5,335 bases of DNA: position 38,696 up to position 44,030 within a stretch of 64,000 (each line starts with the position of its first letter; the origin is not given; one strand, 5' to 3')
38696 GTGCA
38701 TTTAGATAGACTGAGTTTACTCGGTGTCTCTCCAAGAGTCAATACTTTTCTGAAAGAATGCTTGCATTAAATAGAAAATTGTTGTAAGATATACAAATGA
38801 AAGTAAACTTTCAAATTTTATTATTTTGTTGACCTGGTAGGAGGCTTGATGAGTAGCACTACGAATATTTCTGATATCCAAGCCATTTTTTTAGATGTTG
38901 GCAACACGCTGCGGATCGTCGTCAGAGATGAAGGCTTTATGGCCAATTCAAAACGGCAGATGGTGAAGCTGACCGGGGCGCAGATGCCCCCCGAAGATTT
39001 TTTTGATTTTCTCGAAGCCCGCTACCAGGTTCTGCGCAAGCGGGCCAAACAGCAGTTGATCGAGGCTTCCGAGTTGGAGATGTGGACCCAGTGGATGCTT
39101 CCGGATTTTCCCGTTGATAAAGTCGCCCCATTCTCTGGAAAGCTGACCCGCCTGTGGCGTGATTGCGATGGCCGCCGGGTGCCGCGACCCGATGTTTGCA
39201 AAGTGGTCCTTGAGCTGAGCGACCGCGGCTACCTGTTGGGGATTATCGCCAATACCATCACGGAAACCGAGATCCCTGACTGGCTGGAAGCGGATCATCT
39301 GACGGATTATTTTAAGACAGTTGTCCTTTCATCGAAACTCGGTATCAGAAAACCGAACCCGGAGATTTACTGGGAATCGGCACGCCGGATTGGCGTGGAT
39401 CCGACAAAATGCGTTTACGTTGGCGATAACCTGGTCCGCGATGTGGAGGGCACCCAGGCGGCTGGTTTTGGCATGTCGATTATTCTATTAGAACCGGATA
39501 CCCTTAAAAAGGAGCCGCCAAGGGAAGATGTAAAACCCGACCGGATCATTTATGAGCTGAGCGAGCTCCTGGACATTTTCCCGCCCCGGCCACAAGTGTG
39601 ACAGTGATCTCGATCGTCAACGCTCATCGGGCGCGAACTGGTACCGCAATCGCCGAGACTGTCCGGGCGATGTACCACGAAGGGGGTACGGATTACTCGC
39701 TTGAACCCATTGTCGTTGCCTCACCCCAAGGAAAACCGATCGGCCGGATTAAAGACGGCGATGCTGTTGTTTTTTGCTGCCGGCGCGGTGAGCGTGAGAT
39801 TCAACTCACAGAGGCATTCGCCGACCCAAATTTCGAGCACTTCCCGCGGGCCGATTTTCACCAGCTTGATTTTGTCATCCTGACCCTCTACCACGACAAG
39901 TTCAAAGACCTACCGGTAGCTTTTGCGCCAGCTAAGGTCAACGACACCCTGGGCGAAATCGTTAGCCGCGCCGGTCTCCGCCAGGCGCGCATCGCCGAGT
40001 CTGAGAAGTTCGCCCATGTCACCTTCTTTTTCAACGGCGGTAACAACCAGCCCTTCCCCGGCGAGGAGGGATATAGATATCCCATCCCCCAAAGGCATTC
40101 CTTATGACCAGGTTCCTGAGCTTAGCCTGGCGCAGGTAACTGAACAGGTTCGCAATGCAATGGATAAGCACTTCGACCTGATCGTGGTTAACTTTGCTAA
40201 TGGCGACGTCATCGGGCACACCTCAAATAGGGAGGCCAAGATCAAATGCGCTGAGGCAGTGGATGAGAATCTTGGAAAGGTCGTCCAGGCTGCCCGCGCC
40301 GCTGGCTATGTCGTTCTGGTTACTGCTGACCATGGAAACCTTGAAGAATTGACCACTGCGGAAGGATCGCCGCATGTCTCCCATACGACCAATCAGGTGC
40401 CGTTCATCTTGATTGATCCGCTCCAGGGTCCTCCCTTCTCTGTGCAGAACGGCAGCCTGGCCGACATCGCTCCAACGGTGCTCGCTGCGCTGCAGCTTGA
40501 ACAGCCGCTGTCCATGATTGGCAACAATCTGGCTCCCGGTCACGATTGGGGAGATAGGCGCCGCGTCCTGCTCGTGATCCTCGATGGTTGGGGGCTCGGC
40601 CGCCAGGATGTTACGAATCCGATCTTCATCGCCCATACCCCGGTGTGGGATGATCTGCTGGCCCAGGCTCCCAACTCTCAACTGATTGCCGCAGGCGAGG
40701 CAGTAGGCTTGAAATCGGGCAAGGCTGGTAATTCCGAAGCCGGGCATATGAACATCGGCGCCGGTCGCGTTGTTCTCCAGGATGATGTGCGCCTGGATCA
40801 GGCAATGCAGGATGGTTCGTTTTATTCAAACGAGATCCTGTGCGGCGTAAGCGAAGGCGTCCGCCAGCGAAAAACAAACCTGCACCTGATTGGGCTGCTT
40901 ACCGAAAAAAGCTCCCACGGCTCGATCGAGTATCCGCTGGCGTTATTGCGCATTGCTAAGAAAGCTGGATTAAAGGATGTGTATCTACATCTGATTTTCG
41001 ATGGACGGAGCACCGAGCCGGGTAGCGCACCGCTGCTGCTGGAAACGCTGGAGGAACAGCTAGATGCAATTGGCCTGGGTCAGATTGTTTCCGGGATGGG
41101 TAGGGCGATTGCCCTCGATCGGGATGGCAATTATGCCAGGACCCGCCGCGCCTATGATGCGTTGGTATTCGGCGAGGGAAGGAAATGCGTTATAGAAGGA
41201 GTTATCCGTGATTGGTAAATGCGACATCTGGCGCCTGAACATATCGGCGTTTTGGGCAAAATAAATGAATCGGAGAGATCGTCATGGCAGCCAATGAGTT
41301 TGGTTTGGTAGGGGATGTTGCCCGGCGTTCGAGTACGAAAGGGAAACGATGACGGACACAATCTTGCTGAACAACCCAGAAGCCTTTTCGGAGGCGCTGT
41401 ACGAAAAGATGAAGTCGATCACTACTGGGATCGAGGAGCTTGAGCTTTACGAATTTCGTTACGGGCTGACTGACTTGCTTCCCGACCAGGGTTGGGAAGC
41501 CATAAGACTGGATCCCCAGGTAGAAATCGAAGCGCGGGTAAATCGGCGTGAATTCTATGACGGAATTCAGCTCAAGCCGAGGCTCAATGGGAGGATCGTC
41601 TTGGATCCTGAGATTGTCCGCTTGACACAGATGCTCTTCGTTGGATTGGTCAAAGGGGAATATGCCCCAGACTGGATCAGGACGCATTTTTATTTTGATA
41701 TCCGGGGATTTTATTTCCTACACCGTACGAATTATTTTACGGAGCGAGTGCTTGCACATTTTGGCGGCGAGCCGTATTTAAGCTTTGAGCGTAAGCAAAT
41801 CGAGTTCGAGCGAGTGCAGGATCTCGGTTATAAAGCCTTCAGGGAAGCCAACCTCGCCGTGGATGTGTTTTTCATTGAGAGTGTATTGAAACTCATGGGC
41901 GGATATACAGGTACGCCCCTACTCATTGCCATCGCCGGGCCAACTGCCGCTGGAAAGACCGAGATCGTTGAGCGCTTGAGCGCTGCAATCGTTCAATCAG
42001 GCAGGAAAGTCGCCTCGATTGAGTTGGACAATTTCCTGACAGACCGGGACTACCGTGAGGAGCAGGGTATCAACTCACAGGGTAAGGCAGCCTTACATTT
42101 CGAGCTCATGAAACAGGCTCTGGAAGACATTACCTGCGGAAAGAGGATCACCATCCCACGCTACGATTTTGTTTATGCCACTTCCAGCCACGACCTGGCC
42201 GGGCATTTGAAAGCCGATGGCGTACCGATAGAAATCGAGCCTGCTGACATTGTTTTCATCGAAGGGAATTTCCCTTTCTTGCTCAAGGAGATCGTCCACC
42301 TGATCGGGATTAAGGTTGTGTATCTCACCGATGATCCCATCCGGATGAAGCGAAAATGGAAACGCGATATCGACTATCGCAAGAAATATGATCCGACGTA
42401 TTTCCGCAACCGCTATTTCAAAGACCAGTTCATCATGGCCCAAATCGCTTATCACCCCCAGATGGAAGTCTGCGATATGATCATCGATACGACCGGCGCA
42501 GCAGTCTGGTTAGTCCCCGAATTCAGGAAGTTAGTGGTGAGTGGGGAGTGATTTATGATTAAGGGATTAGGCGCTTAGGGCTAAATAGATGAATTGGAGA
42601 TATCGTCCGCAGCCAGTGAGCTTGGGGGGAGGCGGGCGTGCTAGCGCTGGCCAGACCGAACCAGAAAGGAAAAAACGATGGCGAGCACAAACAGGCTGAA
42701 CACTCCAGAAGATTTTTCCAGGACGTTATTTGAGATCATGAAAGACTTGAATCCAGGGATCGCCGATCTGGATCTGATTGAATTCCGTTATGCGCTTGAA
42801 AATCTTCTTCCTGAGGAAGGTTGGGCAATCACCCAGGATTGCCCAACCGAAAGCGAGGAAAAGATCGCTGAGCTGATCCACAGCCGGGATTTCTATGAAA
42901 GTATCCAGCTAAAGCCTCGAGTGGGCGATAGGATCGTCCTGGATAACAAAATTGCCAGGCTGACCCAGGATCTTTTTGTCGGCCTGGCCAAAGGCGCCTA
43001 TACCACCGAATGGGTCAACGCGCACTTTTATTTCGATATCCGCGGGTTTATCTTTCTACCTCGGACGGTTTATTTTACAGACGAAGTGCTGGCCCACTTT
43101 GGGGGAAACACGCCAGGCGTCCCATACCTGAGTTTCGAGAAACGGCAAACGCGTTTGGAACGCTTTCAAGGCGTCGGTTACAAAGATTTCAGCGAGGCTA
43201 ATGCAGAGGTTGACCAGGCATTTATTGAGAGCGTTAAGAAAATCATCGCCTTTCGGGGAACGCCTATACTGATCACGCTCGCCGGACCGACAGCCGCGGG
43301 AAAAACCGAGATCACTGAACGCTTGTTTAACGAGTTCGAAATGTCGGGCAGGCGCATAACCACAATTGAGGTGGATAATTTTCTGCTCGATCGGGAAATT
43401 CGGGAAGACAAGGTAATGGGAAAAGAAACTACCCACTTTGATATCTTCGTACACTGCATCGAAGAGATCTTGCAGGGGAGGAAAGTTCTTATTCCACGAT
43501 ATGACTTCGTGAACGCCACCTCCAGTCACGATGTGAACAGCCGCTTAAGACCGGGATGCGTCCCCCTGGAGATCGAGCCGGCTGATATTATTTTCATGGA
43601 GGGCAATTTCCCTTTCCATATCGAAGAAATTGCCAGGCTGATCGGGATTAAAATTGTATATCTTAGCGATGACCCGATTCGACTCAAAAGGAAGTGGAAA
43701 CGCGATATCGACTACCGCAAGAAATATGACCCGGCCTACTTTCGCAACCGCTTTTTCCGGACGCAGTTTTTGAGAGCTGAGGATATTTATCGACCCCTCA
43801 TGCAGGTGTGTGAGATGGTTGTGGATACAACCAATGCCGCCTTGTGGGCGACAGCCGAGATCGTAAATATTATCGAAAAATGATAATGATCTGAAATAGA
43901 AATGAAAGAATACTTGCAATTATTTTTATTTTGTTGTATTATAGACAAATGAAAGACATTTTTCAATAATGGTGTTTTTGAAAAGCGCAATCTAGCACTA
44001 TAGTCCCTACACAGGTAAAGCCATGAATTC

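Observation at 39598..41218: Apparently circularly permuted cofactor-independent phosphoglycerate mutase (iPGM)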

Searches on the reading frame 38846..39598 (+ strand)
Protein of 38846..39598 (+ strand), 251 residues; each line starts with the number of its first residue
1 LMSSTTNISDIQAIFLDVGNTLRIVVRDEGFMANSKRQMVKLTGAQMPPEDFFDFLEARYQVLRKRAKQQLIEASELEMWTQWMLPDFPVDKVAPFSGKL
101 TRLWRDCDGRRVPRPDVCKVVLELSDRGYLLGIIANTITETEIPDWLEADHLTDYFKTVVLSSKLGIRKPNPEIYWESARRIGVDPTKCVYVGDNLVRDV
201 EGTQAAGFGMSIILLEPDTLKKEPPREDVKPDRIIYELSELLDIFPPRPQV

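Call 8: search_protein_families(library=ncbifam, proteins=[window:38846-39598:+], max_evalue=0.001)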
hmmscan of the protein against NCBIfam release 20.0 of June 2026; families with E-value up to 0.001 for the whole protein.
window:38846-39598:+ (251 aa): 30 families (the best 25 are shown)
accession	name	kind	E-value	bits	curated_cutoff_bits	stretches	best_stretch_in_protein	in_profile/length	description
TIGR02253.1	CTE7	subfamily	1.3e-27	97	169.75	1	11-242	2-221/221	TIGR02253 family HAD-type hydrolase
TIGR02252.1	DREG-2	subfamily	2.4e-19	69.9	155.2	1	12-208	1-199/203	HAD hydrolase, REG-2-like, family IA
TIGR02254.1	YjjG_YfnB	equivalog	4.8e-18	65.4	159.9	1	122-245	107-223/223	YjjG family noncanonical pyrimidine nucleotidase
TIGR01449.2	PGP_bact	equivalog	9.4e-13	48.2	180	1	115-241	88-209/213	phosphoglycolate phosphatase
NF053830.1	RUBPPhHalo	equivalog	3.4e-12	46.5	330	1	115-244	106-233/234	ribulose-1,5-bisphosphate 5-phosphatase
NF009695.0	PRK13222.1-2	equivalog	3.7e-11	43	225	1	111-244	93-221/226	phosphoglycolate phosphatase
NF006976.0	PRK09449.1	equivalog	5.6e-11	42.4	183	1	117-244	100-221/225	pyrimidine 5'-nucleotidase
NF009804.0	PRK13288.1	equivalog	6.1e-11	42.2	218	1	116-245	86-210/215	pyrophosphatase PpaX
TIGR02247.1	HAD-1A3-hyp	subfamily_domain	1.6e-10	41.1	125.4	1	114-215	96-195/211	epoxide hydrolase N-terminal domain-like phosphatase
NF052576.1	PymNtasePynAStpc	equivalog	1.6e-10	41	350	1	119-244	106-226/229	pyrimidine 5'-nucleotidase PynA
TIGR01662.1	HAD-SF-IIIA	subfamily_domain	9.5e-10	38.7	44.6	1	110-209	23-134/141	HAD-IIIA family hydrolase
TIGR01549.1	HAD-SF-IA-v1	subfamily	1.1e-09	38.9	23.3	1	147-207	92-149/149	HAD-IA family hydrolase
TIGR02009.1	PGMB-YQAB-SF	subfamily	5.1e-09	36.6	153.35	1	140-207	114-180/186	beta-phosphoglucomutase family hydrolase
NF008087.0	PRK10826.1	equivalog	5e-08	32.8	191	1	122-206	102-184/222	hexitol phosphatase HxpB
TIGR01428.1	HAD_type_II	equivalog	1.1e-07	32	125.4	1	113-209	92-186/197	haloacid dehalogenase type II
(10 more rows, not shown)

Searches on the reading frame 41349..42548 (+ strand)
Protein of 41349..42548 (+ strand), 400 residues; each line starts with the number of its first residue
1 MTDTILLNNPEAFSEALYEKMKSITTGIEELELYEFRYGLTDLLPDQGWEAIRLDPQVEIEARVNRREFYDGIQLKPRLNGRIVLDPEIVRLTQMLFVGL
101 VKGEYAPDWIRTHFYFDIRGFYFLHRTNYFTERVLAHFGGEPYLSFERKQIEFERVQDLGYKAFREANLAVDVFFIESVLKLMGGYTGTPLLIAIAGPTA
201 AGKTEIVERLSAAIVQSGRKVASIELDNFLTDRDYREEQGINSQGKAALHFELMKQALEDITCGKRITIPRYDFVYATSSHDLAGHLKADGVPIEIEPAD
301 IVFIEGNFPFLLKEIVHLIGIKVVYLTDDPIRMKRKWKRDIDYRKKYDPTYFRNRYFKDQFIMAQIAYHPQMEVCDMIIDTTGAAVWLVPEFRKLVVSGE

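Call 8: search_protein_families(library=ncbifam, proteins=[window:41349-42548:+], max_evalue=0.001)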
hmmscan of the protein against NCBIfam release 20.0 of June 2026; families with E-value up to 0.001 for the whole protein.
window:41349-42548:+ (400 aa): 6 families
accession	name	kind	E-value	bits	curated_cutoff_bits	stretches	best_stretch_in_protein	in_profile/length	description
NF004018.0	PRK05480.1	equivalog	2.8e-19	69.4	180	1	189-383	5-189/210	uridine kinase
NF005655.0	PRK07429.1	subfamily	3.8e-18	65.7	236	1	189-344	7-150/326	phosphoribulokinase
TIGR00235.1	udk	equivalog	1.8e-17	63.7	220.3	1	191-381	7-187/207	uridine kinase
NF006746.0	PRK09270.1-5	subfamily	1.4e-07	30.6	250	1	191-310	22-135/210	nucleoside/nucleotide kinase family protein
NF005807.0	PRK07667.1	equivalog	4.1e-06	26.5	221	1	178-359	5-174/193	kinase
NF006744.0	PRK09270.1-3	equivalog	0.00015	21.3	281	1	190-274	23-111/213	nucleoside/nucleotide kinase family protein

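Call 47: search_solved_structures(query=window:41349-42548:+, max_evalue=0.001)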
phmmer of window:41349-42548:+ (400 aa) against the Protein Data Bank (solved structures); distinct sequences matched with E-value up to 0.001: 18.
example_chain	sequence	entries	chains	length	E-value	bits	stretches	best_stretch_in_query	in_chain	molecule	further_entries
6pwz_A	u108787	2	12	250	5.2e-10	41.8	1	188-346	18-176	Uridine-cytidine kinase 2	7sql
1udw_A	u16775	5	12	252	5.3e-10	41.8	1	188-346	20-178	Uridine-cytidine kinase 2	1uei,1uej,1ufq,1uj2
6n53_A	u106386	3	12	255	5.5e-10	41.7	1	188-346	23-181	Uridine-cytidine kinase 2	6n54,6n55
1xrj_A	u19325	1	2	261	5.9e-10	41.6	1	188-346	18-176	Uridine-cytidine kinase 2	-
2jeo_A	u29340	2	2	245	1.6e-09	40.2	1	189-344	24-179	URIDINE-CYTIDINE KINASE 1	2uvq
9sgf_A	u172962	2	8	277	2.8e-09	39.4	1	189-344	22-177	Uridine-cytidine kinase 1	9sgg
3cmu_A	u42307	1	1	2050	2.6e-08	36.2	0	185-259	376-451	Protein recA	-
3cmt_A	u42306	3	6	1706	2.8e-07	32.8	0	185-259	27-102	Protein recA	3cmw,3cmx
5b3f_A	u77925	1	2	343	2.8e-07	32.8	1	191-381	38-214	Phosphoribulokinase/uridine kinase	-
6gve_J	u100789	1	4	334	4.8e-07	32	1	191-379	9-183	Phosphoribulokinase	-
3w8r_A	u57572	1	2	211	6.2e-07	31.7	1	189-344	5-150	Uridine kinase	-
3asy_A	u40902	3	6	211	7.8e-07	31.3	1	189-344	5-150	Uridine kinase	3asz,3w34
3cmv_A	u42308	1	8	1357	2.3e-06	29.8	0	185-259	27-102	Protein recA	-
6kev_A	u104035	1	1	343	3.6e-06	29.1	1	191-344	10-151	Phosphoribulokinase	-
6hzk_A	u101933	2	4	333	3.7e-06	29.1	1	191-344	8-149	Phosphoribulokinase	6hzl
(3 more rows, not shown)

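Call 66: search_protein_families(library=pfam, proteins=[window:41349-42548:+], max_evalue=0.01)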
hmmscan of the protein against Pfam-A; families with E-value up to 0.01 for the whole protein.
window:41349-42548:+ (400 aa): 3 families
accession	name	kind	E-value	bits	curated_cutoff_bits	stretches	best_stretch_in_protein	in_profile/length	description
PF00485.24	PRK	-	1e-17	65.1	22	1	192-380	1-188/196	Phosphoribulokinase / Uridine kinase family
PF06414.18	Zeta_toxin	-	0.0047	16.8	22.3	1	188-231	14-56/199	Zeta toxin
PF13238.12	AAA_18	-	0.0093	16.9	29.4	0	193-257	1-67/128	AAA domain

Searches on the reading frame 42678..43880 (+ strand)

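Call 8: search_protein_families(library=ncbifam, proteins=[window:42678-43880:+], max_evalue=0.001)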
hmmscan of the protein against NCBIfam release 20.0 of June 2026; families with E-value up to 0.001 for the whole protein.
window:42678-43880:+ (401 aa): 4 families
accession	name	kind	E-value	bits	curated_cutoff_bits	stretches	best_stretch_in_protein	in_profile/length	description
NF004018.0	PRK05480.1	equivalog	2e-15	56.8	180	1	195-349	5-153/210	uridine kinase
TIGR00235.1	udk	equivalog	5.7e-14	52.2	220.3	1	197-347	7-151/207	uridine kinase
NF005655.0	PRK07429.1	subfamily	1e-13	51.2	236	1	195-347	7-150/326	phosphoribulokinase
NF006746.0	PRK09270.1-5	subfamily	2.6e-05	23.3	250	1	192-276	17-107/210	nucleoside/nucleotide kinase family protein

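Call 66: search_protein_families(library=pfam, proteins=[window:42678-43880:+], max_evalue=0.01)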
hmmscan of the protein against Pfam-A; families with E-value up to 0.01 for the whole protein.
window:42678-43880:+ (401 aa): 1 family
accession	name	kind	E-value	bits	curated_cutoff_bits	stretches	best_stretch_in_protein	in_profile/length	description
PF00485.24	PRK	-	8.9e-15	55.5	22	1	198-347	1-154/196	Phosphoribulokinase / Uridine kinase family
